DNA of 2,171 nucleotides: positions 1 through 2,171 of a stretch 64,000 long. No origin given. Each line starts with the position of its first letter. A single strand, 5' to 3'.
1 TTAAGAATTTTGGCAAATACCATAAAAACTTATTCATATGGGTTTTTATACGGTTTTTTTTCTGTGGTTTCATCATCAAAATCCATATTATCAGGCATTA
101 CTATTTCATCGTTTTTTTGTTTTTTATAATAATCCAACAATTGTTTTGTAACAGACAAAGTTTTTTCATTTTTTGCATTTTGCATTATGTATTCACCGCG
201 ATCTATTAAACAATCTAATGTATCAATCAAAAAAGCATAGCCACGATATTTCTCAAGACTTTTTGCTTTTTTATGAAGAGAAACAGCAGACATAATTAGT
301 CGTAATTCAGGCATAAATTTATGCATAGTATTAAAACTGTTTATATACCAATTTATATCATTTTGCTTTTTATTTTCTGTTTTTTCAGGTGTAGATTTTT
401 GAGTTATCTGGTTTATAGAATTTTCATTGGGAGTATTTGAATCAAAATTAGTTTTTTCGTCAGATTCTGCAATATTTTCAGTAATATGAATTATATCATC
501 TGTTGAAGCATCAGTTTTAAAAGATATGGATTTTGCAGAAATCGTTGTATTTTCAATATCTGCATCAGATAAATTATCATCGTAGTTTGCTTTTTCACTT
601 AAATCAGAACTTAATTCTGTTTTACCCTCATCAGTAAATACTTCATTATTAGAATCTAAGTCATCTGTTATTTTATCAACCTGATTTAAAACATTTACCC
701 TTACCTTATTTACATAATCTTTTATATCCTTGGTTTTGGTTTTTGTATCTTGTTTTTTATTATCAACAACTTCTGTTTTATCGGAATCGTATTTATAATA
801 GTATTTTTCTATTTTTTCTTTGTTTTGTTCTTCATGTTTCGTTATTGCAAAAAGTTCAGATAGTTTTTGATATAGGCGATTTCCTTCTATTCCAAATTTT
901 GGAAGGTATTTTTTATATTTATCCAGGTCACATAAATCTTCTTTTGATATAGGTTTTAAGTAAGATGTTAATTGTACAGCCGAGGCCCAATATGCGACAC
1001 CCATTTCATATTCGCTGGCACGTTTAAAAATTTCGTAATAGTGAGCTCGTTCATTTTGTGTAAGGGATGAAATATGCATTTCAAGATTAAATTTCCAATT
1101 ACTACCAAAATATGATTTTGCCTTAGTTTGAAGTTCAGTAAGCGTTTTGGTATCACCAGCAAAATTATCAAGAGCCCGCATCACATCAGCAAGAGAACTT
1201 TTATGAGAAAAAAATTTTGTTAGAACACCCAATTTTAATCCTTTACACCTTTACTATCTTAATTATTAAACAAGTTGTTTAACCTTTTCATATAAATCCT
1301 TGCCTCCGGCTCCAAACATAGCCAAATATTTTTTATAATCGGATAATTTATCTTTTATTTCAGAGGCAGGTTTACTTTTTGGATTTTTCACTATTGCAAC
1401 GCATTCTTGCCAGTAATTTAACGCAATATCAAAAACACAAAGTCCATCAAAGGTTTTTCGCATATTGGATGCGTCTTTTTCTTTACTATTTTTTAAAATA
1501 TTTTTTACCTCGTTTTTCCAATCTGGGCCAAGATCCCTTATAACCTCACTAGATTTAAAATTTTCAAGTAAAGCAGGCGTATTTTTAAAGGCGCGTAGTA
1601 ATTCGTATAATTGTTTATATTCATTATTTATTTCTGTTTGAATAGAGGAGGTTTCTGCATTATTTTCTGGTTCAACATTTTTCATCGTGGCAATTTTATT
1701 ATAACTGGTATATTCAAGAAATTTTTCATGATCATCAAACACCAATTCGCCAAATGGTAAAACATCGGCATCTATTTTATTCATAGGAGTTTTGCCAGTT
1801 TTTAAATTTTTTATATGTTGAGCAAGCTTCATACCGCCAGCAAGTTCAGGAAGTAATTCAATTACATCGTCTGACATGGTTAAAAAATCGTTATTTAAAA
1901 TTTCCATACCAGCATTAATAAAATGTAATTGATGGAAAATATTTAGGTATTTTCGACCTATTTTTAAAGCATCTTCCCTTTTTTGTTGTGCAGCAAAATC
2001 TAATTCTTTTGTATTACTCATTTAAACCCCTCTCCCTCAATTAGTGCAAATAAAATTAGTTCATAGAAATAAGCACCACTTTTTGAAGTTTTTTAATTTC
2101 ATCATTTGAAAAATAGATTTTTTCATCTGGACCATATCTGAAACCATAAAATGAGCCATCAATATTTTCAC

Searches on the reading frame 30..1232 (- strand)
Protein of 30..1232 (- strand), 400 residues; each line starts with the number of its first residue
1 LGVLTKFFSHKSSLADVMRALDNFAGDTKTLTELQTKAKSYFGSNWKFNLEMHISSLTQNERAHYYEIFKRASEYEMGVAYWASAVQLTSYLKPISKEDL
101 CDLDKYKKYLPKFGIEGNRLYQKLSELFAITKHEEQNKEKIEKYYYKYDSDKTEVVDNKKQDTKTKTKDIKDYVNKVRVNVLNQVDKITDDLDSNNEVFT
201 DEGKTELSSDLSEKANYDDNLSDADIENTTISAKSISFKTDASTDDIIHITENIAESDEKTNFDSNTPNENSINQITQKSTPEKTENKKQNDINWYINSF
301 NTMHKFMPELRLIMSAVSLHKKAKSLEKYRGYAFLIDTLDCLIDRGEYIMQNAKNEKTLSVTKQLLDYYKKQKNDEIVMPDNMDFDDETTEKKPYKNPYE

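Call 14: search_protein_families(library=pfam, proteins=[window:30-1232:-], max_evalue=0.001)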
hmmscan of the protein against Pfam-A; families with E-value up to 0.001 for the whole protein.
window:30-1232:- (400 aa): 0 families

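Call 47: search_protein_families(library=pfam, proteins=[window:30-1232:-], max_evalue=5)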
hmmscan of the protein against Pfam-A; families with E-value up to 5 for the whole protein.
window:30-1232:- (400 aa): 2 families
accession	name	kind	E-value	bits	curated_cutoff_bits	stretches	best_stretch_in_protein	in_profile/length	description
PF14233.11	DUF4335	-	0.065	13.6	27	1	12-41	119-148/186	Domain of unknown function (DUF4335)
PF07314.17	Lit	-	1.2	9.6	24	0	352-388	40-73/176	Lipoprotein intramolecular transacylase Lit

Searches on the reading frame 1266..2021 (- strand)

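Call 14: search_protein_families(library=pfam, proteins=[window:1266-2021:-], max_evalue=0.001)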
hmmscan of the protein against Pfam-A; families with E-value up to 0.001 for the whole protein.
window:1266-2021:- (251 aa): 0 families

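Call 47: search_protein_families(library=pfam, proteins=[window:1266-2021:-], max_evalue=5)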
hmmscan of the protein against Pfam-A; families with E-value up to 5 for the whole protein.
window:1266-2021:- (251 aa): 3 families
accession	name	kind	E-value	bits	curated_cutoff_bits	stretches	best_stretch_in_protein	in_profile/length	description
PF20849.2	TelK_muzzle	-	0.015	15.7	27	0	105-157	64-114/118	Protelomerase, muzzle domain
PF24529.1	CFAP47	-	0.06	13.6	27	1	32-157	26-105/166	Cilia- and flagella-associated protein 47 domain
PF16417.11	CNOT1_TTP_bind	-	0.063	12.9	27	1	108-163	13-69/189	CCR4-NOT transcription complex subunit 1 TTP binding domain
